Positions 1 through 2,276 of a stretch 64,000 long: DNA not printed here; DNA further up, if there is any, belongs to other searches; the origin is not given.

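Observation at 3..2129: Two complete GspE/PilB ATPase modules fused in one reading frame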

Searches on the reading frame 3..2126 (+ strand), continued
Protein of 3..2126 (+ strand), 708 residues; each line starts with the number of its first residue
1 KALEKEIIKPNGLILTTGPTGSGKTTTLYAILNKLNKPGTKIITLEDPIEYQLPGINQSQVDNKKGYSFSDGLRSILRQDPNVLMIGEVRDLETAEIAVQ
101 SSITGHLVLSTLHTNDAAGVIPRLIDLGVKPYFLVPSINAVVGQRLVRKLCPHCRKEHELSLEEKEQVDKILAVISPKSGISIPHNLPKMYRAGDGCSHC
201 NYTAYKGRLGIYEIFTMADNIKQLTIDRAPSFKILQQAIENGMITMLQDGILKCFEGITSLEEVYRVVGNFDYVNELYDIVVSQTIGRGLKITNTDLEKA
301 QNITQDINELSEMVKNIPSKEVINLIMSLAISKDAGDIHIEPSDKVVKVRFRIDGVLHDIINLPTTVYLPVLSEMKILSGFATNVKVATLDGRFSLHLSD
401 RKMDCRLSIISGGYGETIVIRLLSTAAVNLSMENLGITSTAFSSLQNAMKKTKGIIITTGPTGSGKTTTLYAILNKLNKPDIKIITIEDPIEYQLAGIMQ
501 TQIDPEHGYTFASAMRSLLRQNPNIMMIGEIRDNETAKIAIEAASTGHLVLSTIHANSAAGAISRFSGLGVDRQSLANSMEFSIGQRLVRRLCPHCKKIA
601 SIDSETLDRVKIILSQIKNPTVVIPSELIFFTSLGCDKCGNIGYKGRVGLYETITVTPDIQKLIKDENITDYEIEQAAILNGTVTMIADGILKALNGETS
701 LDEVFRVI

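Call 26: search_protein_representatives(protein=P0001)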
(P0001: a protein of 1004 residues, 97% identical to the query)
Query: 1004 residues. Proteins with E-value up to 0.001 (for the whole library): 56769; up to 1e-10: 35614; up to 1e-30: 15669. The best 150 are listed.
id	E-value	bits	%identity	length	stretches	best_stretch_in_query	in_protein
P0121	0.0e+00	1365.2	61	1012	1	18-1004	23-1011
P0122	1.5e-283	959.7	47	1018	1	36-1003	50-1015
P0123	2.0e-251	853.3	43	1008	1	45-1003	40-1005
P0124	4.6e-246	835.6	44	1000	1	24-1004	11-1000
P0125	1.8e-237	807.1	40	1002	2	31-733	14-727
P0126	7.2e-236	801.9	42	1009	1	34-1003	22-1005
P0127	1.0e-226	771.6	42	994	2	36-566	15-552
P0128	1.1e-225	768.1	41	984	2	37-905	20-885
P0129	1.7e-219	747.6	41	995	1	23-1004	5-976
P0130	1.1e-217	741.7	41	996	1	28-1004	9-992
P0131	8.0e-217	738.8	40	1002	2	23-895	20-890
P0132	7.7e-213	725.6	41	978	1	38-993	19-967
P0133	4.3e-211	719.9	39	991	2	38-894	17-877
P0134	2.7e-169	581.5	47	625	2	228-737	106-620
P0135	1.4e-161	556.0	45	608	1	400-1003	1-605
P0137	2.6e-154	532.0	36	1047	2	168-675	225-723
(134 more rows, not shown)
